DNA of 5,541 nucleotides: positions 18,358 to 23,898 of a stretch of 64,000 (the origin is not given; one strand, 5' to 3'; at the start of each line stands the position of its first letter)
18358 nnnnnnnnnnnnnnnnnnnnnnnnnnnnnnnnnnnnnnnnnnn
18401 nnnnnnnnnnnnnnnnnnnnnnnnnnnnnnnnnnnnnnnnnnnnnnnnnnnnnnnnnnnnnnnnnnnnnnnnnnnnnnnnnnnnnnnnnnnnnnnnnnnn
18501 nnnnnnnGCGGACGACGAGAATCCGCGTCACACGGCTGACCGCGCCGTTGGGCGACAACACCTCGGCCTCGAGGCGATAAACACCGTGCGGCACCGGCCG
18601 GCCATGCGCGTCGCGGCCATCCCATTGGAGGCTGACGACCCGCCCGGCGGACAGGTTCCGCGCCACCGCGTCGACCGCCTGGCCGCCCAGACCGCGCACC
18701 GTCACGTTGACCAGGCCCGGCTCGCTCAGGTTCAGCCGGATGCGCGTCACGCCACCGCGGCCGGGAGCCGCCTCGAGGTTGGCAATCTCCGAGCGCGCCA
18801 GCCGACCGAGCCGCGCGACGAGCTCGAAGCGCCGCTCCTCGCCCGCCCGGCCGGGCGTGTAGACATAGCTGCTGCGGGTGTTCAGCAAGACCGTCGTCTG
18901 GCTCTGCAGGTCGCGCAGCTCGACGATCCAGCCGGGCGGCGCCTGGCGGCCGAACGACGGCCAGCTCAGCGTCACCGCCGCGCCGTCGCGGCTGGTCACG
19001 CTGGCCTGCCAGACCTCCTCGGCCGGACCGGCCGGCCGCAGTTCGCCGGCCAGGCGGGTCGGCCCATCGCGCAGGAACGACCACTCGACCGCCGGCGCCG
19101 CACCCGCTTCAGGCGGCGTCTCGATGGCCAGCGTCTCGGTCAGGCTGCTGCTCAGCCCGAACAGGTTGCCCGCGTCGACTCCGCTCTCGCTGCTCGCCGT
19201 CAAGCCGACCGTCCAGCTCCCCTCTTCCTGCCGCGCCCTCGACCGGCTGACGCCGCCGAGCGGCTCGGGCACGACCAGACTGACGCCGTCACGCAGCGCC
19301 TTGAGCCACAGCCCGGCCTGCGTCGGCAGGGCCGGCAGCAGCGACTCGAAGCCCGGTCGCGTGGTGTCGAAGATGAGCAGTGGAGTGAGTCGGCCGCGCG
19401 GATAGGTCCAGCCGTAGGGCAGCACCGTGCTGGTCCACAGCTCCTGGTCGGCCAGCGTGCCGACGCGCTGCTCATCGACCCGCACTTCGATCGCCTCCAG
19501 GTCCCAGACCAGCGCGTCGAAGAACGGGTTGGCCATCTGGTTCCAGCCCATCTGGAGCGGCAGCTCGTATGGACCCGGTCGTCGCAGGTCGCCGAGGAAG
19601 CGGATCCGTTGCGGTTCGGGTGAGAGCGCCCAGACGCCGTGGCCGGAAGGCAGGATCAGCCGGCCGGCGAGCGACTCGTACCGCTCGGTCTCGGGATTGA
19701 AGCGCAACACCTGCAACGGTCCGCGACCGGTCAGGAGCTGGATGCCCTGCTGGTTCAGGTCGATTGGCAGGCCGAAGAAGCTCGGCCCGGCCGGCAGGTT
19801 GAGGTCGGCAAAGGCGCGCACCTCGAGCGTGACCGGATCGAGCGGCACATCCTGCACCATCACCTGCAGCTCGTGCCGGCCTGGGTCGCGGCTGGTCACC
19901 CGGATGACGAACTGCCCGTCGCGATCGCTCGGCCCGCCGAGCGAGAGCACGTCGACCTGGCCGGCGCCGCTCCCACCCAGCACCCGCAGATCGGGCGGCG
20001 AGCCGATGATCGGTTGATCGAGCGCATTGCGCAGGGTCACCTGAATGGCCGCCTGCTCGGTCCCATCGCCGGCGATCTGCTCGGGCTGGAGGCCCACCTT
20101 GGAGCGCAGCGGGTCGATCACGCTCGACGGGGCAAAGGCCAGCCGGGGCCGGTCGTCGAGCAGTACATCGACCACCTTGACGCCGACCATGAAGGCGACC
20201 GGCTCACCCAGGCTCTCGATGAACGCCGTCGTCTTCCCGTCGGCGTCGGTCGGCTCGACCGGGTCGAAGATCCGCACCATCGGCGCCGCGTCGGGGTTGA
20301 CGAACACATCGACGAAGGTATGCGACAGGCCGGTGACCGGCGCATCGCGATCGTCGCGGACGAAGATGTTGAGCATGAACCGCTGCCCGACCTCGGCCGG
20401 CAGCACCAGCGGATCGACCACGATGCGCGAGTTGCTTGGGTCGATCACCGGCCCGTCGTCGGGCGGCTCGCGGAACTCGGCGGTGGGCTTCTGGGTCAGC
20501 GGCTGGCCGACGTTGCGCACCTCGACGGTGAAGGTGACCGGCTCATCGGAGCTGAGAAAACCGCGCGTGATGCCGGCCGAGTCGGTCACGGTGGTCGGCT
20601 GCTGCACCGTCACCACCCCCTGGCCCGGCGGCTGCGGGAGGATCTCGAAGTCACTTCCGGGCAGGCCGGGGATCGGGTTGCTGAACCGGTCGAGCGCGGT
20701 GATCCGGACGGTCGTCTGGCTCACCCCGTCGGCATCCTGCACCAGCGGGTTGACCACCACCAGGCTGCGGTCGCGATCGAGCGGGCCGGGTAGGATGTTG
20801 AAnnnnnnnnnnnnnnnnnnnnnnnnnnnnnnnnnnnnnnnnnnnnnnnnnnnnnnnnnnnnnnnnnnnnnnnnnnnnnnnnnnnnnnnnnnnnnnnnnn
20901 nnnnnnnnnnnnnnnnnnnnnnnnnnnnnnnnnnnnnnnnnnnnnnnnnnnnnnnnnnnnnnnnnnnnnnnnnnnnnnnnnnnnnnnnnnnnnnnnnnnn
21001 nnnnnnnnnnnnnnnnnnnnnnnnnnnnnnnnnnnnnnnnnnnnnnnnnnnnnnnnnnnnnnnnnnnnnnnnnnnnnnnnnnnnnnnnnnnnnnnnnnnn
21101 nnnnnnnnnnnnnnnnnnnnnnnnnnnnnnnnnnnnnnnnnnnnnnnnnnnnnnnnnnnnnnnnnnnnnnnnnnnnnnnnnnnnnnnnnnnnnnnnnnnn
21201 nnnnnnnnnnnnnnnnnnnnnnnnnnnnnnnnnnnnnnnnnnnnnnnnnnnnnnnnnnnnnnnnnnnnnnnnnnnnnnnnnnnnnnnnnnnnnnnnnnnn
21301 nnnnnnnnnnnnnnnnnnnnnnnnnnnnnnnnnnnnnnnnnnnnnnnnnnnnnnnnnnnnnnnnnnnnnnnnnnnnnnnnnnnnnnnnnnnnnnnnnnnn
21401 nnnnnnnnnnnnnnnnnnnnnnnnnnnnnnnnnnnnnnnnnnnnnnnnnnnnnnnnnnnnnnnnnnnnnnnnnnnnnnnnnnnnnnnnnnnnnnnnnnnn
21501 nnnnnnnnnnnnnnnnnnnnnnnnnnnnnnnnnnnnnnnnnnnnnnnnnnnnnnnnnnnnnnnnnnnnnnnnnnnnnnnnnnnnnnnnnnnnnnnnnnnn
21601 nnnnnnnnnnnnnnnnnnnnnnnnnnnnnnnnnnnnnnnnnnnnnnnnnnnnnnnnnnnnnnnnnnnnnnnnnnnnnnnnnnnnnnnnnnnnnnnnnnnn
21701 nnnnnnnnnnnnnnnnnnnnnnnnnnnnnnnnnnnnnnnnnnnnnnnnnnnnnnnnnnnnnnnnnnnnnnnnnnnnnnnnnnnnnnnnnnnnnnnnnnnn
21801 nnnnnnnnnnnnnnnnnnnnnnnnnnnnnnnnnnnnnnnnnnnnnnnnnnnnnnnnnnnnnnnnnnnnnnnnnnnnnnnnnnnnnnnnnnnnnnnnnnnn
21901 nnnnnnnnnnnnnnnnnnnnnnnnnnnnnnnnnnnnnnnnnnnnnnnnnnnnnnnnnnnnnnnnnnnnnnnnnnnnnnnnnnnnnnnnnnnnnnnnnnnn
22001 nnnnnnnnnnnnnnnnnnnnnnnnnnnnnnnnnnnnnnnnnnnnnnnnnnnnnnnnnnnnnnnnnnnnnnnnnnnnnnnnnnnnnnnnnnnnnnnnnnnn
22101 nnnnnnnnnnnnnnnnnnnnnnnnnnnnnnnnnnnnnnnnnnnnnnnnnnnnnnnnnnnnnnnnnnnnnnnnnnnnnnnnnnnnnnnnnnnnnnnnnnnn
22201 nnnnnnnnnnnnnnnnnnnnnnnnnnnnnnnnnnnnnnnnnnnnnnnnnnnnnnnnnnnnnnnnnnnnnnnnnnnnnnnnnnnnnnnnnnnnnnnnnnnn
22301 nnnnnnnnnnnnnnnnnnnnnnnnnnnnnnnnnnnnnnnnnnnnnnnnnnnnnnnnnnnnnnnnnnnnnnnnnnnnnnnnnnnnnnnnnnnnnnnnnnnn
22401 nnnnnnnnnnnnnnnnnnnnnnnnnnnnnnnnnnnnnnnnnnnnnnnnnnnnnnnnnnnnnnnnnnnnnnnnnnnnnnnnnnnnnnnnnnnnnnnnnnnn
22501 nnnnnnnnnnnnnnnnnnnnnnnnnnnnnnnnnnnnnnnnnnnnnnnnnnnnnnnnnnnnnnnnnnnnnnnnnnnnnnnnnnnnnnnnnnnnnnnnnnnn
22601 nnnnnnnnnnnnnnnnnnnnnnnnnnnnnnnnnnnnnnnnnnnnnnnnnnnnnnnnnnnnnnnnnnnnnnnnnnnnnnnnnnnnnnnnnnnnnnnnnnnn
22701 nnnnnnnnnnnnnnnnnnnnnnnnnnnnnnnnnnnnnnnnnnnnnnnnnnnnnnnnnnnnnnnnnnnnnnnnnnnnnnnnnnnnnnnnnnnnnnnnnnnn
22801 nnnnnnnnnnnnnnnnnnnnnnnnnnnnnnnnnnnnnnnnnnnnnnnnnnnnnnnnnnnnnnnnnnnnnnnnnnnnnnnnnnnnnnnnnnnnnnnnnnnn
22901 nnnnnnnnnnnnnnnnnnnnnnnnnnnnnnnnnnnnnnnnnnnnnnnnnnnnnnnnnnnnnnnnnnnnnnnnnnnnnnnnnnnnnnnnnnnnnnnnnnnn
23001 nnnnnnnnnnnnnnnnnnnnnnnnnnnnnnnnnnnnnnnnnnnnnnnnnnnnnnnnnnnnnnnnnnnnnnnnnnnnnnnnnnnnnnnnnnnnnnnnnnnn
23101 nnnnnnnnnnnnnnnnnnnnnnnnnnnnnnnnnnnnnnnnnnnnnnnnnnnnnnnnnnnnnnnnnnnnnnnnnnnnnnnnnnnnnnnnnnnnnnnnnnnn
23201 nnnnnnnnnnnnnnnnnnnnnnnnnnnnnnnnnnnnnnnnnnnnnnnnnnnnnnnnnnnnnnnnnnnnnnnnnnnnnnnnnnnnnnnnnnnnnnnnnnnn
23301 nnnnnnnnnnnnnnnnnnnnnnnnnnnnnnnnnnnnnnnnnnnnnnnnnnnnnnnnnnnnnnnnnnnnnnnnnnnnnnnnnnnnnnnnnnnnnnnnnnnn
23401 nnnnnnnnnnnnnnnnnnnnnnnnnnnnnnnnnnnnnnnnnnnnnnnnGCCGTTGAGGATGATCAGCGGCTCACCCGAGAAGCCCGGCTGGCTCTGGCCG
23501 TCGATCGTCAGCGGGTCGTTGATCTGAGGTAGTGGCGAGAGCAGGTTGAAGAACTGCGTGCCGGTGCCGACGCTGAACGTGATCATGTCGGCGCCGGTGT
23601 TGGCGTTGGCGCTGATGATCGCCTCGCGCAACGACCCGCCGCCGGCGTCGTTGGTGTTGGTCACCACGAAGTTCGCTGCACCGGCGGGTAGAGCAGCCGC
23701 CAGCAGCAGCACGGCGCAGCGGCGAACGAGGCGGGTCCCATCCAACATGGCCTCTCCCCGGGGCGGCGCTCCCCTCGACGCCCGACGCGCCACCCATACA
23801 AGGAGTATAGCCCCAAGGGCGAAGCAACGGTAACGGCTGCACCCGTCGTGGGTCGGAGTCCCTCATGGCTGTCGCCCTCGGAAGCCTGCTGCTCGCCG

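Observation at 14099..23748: Operon of two giant secreted proteins: CSLREA/beta-helix adhesin-like protein plus PQQ-propeller/multi-jelly-roll protein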

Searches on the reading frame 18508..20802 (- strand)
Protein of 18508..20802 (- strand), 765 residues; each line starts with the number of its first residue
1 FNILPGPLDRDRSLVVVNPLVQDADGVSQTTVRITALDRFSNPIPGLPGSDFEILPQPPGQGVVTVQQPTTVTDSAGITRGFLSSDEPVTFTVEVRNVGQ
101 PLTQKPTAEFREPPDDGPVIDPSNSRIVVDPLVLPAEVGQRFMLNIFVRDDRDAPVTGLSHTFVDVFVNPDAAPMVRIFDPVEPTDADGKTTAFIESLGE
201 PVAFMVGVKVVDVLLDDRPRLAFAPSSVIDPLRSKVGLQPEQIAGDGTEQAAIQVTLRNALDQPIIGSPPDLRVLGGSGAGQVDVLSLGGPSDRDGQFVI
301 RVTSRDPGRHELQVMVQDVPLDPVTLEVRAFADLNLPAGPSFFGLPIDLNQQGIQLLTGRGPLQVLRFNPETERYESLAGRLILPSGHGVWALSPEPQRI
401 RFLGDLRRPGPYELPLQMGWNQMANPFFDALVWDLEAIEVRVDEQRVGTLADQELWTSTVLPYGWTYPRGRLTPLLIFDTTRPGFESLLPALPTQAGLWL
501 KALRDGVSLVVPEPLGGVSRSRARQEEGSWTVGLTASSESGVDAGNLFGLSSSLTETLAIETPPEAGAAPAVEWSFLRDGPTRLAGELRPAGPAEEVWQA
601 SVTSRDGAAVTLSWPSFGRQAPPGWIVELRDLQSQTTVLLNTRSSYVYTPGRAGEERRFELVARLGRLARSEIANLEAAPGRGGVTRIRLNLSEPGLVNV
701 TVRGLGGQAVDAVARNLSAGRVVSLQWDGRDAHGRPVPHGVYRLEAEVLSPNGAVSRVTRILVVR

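Call 74: find_related_loci(query=A6, collection=metagenome_contigs, flank=8000)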
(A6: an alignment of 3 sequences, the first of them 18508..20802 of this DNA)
Query A6 (765 aa) in metagenome_contigs; peptide patterns used: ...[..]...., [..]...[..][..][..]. (x = any residue, [..] = any of these).
205 stretches matched a pattern; 1 encode a relative of the query (tblastn E <= 1e-3); 1 distinct loci.
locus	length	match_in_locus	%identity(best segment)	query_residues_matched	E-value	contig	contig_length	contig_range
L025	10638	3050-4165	23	384-765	1e-14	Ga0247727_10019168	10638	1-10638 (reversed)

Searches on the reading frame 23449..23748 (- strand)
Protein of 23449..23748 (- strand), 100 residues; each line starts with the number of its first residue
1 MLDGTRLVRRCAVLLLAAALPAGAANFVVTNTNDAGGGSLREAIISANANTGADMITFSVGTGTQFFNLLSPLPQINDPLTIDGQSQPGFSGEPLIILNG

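Call 83: search_protein_families(library=ncbifam, proteins=[window:23449-23748:-], max_evalue=10)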
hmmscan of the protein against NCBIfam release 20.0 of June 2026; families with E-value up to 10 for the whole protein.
seq(100 aa): 1 family
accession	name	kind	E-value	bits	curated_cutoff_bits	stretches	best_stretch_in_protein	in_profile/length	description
TIGR04214.1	CSLREA_Nterm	domain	0.64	9.9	25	1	38-48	17-27/27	CSLREA domain-containing protein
